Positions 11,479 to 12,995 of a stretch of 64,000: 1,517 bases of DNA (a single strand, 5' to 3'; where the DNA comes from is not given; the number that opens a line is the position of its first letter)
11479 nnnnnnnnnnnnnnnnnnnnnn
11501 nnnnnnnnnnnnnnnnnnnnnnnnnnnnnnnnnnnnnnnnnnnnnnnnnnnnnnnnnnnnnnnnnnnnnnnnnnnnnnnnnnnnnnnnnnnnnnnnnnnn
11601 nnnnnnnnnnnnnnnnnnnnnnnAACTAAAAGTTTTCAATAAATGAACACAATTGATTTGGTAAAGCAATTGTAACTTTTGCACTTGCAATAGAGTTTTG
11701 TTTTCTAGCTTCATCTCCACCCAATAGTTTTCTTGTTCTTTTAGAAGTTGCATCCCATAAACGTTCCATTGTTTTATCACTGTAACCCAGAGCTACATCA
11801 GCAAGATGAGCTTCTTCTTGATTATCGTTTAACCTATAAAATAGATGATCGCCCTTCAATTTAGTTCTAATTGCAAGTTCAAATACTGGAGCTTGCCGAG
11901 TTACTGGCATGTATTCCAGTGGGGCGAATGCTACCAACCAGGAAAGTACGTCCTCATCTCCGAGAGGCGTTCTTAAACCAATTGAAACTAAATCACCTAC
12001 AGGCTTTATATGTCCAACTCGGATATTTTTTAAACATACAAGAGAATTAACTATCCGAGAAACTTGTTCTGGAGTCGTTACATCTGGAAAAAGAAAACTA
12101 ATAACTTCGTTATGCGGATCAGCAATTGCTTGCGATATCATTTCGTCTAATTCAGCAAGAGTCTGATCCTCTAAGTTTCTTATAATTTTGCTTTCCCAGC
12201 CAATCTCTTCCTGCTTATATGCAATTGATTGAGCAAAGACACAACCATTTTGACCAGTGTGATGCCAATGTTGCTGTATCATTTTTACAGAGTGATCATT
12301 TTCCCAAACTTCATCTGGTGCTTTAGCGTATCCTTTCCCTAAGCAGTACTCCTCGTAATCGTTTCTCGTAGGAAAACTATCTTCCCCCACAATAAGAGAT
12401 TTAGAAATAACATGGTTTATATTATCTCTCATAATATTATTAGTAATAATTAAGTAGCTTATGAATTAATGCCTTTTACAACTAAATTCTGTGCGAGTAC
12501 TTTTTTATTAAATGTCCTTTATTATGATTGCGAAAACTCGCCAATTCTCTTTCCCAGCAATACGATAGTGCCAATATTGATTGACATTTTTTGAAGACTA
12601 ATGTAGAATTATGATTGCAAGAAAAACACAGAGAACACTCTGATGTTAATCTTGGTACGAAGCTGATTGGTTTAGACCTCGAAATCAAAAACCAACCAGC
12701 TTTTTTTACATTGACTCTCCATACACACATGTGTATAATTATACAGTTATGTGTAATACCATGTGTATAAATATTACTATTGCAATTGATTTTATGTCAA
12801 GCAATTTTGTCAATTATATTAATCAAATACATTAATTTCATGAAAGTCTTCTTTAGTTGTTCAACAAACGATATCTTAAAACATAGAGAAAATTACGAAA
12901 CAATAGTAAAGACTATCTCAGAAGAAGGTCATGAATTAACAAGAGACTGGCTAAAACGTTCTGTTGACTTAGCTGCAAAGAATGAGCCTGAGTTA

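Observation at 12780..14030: DNPH1/Rcl-like gene with catalytic Glu replaced by Gln, convergently overlapping CYTH paralog 3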

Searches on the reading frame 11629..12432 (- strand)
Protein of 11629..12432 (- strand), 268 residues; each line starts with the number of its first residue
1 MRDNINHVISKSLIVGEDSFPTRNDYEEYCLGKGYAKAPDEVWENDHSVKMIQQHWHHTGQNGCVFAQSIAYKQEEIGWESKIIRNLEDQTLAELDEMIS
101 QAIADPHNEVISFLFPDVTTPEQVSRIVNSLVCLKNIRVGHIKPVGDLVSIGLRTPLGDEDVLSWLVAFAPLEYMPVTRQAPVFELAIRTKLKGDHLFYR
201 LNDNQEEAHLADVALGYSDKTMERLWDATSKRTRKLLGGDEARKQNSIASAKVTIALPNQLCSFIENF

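Call 3: search_protein_families(library=pfam, proteins=[window:11629-12432:-], max_evalue=1)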
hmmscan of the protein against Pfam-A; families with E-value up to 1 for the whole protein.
window:11629-12432:- (268 aa): 2 families
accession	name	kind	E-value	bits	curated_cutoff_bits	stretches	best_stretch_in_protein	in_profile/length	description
PF04568.17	IATP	-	0.032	15.1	25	1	58-111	38-89/98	Mitochondrial ATPase inhibitor, IATP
PF02434.22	Fringe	-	0.092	12.5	21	1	26-86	114-173/250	Fringe-like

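Call 39: search_protein_families(library=ncbifam, proteins=[window:11629-12432:-], max_evalue=0.1)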
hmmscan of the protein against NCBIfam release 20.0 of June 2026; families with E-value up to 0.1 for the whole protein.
window:11629-12432:- (268 aa): 0 families

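Call 40: search_protein_families(library=padloc, proteins=[window:11629-12432:-], max_evalue=0.1)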
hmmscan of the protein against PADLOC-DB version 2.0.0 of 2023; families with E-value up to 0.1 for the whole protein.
window:11629-12432:- (268 aa): 0 families

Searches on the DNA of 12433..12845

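Call 74: search_rna_families(source=window, start=12433, end=12845, threshold=evalue, max_evalue=5)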
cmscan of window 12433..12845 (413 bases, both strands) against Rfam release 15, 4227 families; matches with E-value up to 5: 6.
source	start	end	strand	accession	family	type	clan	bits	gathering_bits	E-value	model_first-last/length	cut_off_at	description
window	12631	12715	+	RF02454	ncr982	Gene; sRNA;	-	22.3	50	0.63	1-79/79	no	Bacillus sRNA ncr982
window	12568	12638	+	RF00539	snoMe28S-Cm788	Gene; snRNA; snoRNA; CD-box;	-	21.7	45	1.7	1-74/74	no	Small nucleolar RNA Me28S-Cm788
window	12575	12655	+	RF01183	SNORD19B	Gene; snRNA; snoRNA; CD-box;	CL00048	18.7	50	2.6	1-84/84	no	Small nucleolar RNA SNORD19B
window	12660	12702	-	RF01061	mir-548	Gene; miRNA;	-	15.7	90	3.8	1-84/84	no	mir-548 microRNA precursor family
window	12780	12845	+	RF00629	P24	Gene;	-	11.7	100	0.69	1-68/255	3'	Pseudomonas sRNA P24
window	12659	12814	+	RF02610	BSR0709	Gene; sRNA;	-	11.6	382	0.64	1-318/318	no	Brucella sRNA 0709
